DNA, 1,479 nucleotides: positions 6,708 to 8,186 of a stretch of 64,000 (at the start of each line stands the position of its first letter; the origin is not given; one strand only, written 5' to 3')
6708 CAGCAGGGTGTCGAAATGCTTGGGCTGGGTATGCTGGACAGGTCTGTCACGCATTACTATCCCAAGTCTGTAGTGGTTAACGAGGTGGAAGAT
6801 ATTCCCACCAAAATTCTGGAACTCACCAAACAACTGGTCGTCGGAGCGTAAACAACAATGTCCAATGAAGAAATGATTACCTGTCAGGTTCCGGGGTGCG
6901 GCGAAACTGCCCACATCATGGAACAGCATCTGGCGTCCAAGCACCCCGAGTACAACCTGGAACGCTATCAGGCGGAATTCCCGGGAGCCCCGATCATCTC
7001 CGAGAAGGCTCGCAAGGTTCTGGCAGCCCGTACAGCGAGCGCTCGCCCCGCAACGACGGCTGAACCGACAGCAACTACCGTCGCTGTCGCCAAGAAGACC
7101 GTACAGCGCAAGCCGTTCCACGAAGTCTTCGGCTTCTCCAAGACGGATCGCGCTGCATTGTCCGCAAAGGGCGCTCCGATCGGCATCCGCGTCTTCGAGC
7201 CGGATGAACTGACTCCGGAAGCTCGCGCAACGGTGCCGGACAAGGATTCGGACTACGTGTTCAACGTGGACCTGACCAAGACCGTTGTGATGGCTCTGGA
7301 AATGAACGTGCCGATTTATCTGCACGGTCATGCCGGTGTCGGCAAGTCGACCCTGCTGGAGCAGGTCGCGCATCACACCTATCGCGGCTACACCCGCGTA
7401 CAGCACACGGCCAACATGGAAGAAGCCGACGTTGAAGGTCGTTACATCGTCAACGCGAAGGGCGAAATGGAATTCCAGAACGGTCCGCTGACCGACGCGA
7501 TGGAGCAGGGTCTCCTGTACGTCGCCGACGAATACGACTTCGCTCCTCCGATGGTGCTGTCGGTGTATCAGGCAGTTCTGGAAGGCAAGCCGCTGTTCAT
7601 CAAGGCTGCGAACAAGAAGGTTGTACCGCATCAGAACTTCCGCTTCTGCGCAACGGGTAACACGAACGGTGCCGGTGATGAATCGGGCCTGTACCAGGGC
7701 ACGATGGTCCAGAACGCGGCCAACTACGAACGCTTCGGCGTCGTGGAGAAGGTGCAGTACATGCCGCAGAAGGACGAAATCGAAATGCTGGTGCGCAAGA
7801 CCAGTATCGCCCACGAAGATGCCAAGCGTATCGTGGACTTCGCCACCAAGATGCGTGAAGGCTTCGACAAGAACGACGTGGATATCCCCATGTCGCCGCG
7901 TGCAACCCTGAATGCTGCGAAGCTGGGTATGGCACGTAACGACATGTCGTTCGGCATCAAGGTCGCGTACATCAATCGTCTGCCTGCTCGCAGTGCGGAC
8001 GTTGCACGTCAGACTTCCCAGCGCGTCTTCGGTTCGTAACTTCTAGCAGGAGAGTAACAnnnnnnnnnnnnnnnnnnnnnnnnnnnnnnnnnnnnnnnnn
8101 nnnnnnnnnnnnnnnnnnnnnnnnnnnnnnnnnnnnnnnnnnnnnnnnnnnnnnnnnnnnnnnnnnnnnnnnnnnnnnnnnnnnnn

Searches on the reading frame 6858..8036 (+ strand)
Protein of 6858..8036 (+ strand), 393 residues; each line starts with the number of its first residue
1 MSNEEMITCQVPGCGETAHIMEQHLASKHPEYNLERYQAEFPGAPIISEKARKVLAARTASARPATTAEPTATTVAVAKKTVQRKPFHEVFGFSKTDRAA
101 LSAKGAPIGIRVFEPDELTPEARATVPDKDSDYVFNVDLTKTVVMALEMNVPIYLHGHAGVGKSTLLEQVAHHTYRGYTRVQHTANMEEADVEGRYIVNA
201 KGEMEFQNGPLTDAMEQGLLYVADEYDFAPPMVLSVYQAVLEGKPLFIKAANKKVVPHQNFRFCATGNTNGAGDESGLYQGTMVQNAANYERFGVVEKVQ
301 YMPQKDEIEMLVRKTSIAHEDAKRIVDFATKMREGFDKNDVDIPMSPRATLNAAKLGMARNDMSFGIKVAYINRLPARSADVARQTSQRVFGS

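Call 53: search_protein_families(library=phrogs, proteins=[window:6858-8036:+], max_evalue=0.001)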
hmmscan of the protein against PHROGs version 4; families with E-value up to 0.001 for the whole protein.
window:6858-8036:+ (393 aa): 5 families
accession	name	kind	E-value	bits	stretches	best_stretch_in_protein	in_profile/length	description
phrog_249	-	moron, auxiliary metabolic gene and host takeover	7.3e-83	280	1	32-362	30-350/380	porphyrin biosynthesis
phrog_16448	-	other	2.2e-21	76.8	1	140-302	439-594/680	ATPase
phrog_5424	-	other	4e-10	40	1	103-265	227-395/527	ATPase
phrog_1297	-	other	4e-08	33.7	1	139-243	14-126/356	ATPase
phrog_800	-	head and packaging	0.00024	20.8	1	141-216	21-97/511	terminase small subunit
